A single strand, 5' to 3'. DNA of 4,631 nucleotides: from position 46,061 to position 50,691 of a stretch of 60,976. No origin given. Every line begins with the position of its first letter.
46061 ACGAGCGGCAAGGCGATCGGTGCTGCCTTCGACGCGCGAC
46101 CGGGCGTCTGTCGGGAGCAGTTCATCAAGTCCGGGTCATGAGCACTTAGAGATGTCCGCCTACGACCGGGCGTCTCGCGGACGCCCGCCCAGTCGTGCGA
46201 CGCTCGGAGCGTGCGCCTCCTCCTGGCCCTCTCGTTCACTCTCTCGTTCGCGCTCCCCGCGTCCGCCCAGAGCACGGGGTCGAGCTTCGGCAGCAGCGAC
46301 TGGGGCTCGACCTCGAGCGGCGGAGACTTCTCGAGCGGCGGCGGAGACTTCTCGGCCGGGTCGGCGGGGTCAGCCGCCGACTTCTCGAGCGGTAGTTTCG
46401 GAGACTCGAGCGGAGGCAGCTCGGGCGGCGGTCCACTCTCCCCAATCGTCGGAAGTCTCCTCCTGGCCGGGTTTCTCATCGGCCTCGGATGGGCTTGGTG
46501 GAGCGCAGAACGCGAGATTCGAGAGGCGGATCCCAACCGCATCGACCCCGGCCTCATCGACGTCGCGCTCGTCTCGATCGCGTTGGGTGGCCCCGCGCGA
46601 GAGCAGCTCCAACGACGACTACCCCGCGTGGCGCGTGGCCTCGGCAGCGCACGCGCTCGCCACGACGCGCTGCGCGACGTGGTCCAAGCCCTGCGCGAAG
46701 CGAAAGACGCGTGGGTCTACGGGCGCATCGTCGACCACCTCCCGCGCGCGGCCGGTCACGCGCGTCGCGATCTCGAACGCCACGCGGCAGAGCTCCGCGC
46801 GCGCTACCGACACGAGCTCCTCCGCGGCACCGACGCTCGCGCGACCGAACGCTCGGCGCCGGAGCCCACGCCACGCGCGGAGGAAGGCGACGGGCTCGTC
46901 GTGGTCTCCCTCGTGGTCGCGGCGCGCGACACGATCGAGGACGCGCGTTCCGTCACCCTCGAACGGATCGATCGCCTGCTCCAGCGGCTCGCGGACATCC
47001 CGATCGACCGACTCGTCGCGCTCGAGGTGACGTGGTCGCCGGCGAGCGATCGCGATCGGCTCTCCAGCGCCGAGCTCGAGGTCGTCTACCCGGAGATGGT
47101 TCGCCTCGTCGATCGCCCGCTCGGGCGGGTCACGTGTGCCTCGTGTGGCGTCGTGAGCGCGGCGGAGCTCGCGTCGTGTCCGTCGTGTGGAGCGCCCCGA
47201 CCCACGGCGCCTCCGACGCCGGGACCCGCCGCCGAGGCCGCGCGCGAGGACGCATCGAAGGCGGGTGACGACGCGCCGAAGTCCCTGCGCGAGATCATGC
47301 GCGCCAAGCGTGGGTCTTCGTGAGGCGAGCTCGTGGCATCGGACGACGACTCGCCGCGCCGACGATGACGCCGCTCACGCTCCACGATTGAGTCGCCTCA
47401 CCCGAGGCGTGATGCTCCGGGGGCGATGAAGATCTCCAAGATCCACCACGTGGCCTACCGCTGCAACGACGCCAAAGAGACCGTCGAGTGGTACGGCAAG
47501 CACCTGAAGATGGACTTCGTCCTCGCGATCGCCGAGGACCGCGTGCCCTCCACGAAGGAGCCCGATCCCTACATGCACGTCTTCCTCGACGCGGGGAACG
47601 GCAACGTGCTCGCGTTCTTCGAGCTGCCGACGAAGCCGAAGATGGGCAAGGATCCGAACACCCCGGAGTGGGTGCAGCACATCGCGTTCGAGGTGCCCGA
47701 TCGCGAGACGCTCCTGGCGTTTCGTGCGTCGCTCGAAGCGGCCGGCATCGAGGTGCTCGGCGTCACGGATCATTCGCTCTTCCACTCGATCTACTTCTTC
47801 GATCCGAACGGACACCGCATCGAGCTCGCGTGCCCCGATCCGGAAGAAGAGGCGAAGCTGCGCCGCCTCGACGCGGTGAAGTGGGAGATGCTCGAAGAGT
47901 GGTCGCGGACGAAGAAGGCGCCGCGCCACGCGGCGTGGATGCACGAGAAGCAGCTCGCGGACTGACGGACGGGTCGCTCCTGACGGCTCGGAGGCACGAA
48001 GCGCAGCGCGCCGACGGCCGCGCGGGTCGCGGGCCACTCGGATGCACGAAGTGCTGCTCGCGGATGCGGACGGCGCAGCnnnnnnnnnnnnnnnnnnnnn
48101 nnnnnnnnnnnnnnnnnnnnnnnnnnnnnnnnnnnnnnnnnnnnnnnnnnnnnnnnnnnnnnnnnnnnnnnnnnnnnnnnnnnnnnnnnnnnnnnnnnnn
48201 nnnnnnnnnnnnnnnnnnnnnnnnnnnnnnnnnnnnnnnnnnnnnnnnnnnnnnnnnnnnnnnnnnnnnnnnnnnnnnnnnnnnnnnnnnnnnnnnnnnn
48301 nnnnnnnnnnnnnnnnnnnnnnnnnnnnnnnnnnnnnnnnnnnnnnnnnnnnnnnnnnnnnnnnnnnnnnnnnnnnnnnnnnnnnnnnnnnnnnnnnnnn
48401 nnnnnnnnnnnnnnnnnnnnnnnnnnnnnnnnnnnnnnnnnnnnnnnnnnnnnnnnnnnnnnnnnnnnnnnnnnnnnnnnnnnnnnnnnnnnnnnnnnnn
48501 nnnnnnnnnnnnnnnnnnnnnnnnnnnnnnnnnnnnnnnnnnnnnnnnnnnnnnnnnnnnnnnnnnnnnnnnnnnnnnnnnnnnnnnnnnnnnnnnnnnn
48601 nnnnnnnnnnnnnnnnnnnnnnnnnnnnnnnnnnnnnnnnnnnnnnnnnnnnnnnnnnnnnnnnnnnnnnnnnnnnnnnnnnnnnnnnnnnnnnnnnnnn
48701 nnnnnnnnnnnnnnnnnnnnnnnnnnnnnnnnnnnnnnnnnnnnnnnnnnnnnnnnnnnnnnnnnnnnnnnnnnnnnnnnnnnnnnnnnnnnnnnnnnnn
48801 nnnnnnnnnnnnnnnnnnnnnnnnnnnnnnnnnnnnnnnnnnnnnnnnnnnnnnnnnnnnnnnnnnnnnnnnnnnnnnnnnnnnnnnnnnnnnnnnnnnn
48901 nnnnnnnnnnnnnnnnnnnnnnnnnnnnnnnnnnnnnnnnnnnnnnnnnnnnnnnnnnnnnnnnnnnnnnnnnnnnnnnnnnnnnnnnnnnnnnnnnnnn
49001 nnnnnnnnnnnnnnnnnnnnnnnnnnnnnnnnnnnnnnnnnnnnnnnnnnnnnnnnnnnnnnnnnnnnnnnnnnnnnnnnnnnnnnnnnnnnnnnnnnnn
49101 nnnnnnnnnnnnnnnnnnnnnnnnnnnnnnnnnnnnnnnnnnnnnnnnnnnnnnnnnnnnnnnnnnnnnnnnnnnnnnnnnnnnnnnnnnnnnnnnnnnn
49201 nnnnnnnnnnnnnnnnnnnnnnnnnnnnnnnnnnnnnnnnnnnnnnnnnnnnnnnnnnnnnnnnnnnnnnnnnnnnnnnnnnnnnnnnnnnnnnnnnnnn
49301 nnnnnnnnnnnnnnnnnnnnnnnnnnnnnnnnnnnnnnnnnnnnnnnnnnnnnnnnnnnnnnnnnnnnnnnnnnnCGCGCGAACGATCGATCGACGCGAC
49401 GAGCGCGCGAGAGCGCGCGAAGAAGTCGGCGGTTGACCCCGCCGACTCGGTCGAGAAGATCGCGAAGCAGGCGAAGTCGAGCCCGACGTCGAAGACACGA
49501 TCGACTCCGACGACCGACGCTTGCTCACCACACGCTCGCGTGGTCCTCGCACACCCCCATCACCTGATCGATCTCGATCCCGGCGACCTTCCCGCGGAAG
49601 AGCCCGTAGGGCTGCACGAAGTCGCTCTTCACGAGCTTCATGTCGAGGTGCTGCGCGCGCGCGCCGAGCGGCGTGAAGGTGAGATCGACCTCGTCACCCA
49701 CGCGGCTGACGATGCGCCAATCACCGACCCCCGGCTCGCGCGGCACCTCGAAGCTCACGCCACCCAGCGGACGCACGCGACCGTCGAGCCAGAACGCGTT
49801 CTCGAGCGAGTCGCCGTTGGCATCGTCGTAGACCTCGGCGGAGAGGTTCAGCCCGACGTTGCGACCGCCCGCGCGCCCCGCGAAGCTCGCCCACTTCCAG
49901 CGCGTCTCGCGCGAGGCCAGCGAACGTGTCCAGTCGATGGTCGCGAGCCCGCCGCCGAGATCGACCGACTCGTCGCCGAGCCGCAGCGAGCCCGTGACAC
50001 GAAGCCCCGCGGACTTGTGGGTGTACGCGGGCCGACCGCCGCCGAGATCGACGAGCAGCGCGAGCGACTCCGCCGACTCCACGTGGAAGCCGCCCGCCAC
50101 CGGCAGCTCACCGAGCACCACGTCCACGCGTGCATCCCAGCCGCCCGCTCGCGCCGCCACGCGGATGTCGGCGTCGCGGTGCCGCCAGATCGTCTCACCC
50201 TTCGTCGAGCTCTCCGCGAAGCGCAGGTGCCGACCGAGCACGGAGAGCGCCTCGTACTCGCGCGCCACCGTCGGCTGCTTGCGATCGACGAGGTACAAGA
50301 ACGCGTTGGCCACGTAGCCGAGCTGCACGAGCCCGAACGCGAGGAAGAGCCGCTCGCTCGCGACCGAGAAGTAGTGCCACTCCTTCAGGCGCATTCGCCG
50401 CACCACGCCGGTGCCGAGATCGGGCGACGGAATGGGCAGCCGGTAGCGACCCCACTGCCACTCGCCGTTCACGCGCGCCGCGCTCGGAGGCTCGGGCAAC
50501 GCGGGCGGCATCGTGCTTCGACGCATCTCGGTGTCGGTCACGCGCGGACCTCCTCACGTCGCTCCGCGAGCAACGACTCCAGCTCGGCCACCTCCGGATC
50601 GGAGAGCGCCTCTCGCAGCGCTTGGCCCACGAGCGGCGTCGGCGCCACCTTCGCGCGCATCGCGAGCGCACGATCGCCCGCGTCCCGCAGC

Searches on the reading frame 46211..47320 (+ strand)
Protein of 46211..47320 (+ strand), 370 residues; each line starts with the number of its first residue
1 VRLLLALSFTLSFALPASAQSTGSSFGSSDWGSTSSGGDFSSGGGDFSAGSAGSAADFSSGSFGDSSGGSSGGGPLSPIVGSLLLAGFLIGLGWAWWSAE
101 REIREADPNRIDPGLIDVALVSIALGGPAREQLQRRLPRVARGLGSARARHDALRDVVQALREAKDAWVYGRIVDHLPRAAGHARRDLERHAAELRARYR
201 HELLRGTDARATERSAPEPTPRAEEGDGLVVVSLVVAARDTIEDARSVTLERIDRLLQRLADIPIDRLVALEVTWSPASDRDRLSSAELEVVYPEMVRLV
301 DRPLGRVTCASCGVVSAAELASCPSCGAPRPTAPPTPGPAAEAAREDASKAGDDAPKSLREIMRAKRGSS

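Call 79: search_protein_families(library=pfam, max_evalue=0.001, proteins=[window:46211-47320:+])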
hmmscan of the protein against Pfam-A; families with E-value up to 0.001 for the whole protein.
window:46211-47320:+ (370 aa): 1 family
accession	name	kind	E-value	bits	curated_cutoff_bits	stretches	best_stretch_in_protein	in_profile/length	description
PF07466.16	DUF1517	-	7.7e-32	111.3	23.3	1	116-299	2-184/184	Protein of unknown function (DUF1517)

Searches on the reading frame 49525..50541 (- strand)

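Call 79: search_protein_families(library=pfam, max_evalue=0.001, proteins=[window:49525-50541:-])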
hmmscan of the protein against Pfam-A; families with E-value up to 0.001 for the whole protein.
window:49525-50541:- (338 aa): 1 family
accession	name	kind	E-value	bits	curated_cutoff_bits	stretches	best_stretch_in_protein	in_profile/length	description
PF10974.15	DUF2804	-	2.5e-54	185.1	26.9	1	48-338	38-339/339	Domain of unknown function (DUF2804)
